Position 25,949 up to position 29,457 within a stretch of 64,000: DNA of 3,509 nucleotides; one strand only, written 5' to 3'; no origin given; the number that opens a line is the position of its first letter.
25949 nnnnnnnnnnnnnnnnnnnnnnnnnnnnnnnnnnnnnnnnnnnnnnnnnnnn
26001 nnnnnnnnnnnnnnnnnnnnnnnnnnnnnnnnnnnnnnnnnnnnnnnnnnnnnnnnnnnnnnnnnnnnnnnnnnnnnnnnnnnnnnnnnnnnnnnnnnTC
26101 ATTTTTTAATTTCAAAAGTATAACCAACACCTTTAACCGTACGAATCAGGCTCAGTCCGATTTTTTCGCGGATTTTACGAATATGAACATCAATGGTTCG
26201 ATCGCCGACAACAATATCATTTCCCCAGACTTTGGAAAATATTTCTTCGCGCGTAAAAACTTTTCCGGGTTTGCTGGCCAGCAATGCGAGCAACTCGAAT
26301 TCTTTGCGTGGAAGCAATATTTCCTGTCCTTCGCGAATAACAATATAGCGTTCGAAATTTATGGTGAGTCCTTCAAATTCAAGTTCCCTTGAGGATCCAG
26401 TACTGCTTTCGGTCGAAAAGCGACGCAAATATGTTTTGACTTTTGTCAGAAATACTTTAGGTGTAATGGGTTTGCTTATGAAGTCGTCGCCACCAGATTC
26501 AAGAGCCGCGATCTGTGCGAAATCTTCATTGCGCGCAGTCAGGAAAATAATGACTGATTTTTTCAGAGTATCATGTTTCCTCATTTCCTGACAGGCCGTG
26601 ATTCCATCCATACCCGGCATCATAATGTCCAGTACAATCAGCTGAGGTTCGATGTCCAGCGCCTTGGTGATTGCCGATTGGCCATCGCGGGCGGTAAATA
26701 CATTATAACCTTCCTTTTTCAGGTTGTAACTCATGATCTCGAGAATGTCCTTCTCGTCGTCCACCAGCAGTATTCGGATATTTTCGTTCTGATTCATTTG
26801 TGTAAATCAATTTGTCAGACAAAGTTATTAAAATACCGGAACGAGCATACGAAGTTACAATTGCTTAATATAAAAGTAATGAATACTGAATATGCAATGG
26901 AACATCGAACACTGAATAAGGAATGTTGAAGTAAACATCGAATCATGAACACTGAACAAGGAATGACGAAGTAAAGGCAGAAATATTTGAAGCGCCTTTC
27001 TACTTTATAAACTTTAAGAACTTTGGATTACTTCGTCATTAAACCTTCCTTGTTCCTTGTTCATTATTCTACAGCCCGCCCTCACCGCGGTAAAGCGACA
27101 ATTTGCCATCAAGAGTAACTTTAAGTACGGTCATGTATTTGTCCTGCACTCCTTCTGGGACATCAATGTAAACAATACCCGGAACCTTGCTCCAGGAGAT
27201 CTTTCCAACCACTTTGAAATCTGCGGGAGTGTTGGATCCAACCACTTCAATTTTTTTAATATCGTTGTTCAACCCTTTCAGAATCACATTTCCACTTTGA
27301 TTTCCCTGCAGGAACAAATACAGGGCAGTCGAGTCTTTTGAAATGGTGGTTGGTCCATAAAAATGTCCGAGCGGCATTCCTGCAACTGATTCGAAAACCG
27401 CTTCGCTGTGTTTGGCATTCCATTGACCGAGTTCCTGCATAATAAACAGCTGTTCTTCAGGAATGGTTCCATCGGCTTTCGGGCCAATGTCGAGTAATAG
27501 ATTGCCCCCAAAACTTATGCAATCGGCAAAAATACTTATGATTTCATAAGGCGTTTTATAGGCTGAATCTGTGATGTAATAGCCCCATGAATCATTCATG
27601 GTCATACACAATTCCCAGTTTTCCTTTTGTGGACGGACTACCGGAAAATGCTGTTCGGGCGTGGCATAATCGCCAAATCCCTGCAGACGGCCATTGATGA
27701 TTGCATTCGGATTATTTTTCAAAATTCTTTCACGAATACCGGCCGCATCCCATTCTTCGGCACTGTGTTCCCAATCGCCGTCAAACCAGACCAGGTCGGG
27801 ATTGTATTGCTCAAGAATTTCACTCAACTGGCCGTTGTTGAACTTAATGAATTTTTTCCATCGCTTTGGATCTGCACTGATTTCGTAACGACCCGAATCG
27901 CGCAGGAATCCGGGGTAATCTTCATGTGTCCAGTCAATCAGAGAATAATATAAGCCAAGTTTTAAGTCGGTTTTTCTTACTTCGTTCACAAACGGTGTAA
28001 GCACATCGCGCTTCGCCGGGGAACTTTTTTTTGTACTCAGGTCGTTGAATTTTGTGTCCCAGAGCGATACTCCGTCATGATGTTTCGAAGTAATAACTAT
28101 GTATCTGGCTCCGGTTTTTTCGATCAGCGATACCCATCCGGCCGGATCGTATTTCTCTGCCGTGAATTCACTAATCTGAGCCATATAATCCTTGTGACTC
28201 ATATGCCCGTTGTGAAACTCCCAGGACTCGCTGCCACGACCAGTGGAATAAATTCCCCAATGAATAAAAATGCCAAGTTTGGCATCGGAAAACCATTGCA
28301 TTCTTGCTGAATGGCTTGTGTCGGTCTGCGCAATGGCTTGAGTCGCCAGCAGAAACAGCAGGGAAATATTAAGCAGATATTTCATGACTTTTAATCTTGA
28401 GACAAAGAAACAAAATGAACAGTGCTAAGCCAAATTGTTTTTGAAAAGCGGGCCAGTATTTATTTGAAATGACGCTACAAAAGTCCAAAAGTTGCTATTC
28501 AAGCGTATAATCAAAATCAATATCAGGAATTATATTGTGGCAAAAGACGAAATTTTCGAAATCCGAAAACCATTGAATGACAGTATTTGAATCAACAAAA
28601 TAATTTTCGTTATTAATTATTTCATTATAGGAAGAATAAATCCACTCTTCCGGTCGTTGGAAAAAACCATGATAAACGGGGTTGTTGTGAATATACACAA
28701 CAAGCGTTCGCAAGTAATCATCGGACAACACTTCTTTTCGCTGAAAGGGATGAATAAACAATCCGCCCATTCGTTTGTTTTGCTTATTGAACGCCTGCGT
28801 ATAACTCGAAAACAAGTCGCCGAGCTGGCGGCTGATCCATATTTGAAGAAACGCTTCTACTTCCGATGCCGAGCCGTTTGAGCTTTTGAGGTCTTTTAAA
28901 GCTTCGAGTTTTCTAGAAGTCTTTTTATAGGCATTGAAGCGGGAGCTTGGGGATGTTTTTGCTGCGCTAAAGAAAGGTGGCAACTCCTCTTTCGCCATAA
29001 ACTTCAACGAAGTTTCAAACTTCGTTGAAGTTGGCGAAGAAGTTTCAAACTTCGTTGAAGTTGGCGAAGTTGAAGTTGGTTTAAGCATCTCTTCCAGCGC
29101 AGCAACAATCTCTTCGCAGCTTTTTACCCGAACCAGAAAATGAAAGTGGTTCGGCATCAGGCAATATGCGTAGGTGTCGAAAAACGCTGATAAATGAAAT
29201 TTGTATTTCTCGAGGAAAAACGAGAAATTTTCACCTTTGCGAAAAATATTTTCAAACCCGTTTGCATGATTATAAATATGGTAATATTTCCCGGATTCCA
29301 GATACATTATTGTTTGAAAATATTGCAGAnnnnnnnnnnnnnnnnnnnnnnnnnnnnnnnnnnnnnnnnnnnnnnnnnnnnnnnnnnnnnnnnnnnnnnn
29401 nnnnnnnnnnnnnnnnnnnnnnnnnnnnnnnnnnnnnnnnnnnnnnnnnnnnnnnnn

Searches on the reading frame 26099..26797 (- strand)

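Call 99: search_protein_families(library=pfam, proteins=[window:26099-26797:-], max_evalue=0.01)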
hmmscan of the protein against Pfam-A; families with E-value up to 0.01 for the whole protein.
window:26099-26797:- (232 aa): 3 families
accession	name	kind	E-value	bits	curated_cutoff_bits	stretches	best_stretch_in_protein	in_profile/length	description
PF00072.30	Response_reg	-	7.7e-28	97.3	30.2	1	9-120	1-110/111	Response regulator receiver domain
PF00486.34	Trans_reg_C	-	2.8e-24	85.4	26.2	1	157-228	1-77/77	Transcriptional regulatory protein, C terminal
PF23198.2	PDE8A_N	-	0.00068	20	29.6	1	4-90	7-95/147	PDE8A-like, N-terminal domain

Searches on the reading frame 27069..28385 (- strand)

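Call 99: search_protein_families(library=pfam, proteins=[window:27069-28385:-], max_evalue=0.01)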
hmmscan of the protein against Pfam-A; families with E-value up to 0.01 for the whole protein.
window:27069-28385:- (438 aa): 2 families
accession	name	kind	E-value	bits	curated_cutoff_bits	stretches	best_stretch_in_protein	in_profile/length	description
PF01120.23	Alpha_L_fucos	-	4e-88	296.6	25.2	1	18-327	14-344/345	Alpha-L-fucosidase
PF14871.12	GHL6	-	0.00032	21.4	35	1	82-147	3-64/132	Hypothetical glycosyl hydrolase 6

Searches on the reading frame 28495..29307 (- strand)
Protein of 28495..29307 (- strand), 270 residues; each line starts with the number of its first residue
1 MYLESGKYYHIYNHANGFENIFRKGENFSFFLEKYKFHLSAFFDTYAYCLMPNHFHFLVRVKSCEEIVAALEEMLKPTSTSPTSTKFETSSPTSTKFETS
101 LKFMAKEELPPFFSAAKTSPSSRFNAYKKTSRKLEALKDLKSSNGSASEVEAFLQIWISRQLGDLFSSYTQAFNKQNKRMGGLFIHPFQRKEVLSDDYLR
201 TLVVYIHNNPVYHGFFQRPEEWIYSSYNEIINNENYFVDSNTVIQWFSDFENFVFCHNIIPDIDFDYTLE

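Call 99: search_protein_families(library=pfam, proteins=[window:28495-29307:-], max_evalue=0.01)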
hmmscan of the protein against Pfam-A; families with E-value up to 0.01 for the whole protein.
window:28495-29307:- (270 aa): 0 families

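Call 103: search_protein_families(library=ncbifam, proteins=[window:28495-29307:-], max_evalue=0.01)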
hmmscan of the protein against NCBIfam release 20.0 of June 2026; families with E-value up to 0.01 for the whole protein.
window:28495-29307:- (270 aa): 1 family
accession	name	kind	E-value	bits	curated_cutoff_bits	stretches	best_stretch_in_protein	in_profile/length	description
NF047646.1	REP_Tyr_transpos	equivalog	7.1e-15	55.1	80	2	159-225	84-146/146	REP-associated tyrosine transposase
